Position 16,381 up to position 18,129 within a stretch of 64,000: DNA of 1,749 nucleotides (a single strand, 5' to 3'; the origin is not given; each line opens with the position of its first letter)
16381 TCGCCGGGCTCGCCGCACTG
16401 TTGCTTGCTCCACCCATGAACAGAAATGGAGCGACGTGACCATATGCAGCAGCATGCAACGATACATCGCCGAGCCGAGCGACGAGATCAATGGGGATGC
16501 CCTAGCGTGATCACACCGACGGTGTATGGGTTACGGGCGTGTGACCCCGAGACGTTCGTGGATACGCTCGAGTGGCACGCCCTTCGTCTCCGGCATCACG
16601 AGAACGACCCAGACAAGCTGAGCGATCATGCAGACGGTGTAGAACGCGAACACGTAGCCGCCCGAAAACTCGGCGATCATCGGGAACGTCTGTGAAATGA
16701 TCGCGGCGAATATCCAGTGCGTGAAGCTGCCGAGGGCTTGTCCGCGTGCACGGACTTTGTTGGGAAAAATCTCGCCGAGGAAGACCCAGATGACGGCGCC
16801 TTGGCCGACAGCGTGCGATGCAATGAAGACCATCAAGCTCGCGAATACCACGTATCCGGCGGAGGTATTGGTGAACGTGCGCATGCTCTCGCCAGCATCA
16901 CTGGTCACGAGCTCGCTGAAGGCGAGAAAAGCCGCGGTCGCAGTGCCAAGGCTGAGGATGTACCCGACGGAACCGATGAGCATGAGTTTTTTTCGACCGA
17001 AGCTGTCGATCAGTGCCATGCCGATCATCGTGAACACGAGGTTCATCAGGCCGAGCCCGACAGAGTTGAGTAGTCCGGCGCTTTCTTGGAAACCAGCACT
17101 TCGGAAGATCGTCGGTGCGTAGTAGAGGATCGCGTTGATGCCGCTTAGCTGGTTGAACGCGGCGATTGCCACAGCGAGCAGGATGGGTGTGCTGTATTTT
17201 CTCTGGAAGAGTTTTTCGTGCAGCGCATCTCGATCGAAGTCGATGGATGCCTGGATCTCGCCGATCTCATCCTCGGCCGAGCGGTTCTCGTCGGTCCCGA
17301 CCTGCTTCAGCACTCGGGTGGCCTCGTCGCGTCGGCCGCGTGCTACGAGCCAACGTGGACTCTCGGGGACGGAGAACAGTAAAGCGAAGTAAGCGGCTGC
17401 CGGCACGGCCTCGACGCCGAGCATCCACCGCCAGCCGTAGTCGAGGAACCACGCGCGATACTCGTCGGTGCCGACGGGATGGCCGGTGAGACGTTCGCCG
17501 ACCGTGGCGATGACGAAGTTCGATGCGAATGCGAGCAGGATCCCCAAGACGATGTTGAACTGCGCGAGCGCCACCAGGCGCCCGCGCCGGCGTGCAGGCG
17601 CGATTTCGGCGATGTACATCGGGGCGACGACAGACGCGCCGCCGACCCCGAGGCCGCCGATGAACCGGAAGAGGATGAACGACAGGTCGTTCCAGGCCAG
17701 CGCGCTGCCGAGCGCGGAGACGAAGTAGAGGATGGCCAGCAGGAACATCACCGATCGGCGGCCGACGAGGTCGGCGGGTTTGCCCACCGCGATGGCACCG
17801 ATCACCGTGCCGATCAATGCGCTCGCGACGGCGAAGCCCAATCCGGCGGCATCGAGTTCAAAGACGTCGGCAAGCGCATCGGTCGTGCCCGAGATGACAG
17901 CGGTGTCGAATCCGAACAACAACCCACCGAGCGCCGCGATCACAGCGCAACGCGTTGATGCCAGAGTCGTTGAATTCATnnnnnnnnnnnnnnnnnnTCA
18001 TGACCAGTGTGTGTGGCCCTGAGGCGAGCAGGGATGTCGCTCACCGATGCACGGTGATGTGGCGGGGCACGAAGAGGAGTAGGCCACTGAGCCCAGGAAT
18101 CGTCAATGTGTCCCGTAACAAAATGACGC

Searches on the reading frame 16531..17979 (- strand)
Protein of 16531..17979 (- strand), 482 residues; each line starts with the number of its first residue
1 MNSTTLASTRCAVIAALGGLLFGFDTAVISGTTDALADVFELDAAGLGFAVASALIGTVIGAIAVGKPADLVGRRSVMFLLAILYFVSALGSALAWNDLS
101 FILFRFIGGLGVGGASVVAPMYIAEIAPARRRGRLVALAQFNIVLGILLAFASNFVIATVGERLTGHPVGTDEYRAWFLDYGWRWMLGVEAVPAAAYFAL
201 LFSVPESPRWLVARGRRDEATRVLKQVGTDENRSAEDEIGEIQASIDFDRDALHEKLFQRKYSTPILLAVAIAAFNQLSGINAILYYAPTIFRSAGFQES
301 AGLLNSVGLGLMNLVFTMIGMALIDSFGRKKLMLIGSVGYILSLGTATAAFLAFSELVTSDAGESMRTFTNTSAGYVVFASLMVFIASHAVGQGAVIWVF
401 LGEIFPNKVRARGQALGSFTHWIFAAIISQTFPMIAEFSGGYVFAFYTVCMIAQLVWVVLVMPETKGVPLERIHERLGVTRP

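Call 79: search_protein_families(library=pfam, proteins=[window:16531-17979:-], max_evalue=0.00001)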
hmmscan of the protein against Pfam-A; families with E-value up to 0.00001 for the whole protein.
window:16531-17979:- (482 aa): 2 families
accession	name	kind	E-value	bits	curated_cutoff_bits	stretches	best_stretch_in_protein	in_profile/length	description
PF00083.30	Sugar_tr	-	9.4e-111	371.3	22.3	1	11-475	1-450/452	Sugar (and other) transporter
PF07690.21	MFS_1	-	2.4e-25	89.6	33.4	1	16-350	2-288/347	Major Facilitator Superfamily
